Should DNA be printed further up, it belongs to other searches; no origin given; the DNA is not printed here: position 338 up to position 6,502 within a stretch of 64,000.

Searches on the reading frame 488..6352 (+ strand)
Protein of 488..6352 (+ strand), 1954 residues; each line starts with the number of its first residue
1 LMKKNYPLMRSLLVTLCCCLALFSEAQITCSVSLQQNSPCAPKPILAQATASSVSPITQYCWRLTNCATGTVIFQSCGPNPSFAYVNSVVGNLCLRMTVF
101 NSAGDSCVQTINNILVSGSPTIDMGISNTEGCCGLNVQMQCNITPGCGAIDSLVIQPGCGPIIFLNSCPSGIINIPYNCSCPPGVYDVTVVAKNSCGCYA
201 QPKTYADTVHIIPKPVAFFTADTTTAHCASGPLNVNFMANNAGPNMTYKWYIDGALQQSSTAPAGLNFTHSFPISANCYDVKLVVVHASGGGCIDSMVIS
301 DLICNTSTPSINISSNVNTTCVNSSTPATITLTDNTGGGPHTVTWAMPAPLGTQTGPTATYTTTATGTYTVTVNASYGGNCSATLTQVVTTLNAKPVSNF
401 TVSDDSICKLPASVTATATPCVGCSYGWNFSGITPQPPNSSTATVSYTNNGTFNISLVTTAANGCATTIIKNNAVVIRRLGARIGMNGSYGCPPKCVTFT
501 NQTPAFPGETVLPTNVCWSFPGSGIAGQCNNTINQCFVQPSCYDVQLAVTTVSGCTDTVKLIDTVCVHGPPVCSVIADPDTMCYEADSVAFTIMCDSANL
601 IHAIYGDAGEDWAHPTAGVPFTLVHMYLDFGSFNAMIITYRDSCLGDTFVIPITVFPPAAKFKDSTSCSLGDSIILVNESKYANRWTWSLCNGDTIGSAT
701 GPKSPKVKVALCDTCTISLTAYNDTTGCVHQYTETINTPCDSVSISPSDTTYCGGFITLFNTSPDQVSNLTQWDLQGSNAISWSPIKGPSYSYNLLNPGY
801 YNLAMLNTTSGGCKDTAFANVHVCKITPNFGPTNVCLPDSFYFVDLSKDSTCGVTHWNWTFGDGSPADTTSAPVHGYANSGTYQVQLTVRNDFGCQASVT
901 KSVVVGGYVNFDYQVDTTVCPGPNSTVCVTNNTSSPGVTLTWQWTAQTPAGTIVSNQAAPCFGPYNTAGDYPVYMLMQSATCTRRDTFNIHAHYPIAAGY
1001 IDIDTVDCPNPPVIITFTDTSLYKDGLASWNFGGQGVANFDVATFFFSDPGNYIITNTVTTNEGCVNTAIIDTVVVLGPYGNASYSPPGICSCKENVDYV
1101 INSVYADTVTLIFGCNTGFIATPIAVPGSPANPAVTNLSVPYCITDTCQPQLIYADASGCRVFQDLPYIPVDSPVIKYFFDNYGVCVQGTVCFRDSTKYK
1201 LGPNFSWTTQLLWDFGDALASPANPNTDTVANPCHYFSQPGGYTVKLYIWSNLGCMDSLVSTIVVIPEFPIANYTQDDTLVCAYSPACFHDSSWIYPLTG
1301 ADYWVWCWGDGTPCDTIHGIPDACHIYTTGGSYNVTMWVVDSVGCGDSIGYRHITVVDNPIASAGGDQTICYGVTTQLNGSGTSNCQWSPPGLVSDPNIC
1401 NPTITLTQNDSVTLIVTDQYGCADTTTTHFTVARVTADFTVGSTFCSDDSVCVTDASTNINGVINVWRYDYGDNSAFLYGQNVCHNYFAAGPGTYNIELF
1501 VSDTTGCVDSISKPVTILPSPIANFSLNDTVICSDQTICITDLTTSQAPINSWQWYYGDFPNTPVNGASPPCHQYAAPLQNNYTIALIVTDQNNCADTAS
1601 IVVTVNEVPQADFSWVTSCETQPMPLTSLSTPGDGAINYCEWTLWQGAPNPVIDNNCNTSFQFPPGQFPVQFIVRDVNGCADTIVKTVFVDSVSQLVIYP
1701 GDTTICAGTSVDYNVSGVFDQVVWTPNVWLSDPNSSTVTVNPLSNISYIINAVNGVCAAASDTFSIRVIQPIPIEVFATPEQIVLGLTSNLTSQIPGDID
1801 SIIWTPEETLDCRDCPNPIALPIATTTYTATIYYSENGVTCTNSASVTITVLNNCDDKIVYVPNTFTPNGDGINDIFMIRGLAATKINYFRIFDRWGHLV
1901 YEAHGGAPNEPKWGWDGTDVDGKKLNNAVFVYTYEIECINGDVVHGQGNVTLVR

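Call 75: search_protein_families(library=pfam, proteins=[window:488-6352:+], max_evalue=0.001)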
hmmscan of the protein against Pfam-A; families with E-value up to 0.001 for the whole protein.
window:488-6352:+ (1954 aa): 5 families
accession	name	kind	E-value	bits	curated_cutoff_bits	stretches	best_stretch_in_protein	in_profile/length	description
PF18911.6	PKD_4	-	5e-69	228.8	27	5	844-903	24-81/85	PKD domain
PF00801.26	PKD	-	1.4e-32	111.9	23.5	1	849-901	25-77/80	PKD domain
PF13585.12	CHU_C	-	5.3e-16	59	27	1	1862-1936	3-72/86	CHU_C Type IX secretion signal domain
PF22352.2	K319L-like_PKD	-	4.7e-06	27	27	0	1538-1605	14-84/84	K319L-like, PKD domain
PF08329.16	ChitinaseA_N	-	0.00023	21.3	21.2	0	870-905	73-107/133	Chitinase A, N-terminal domain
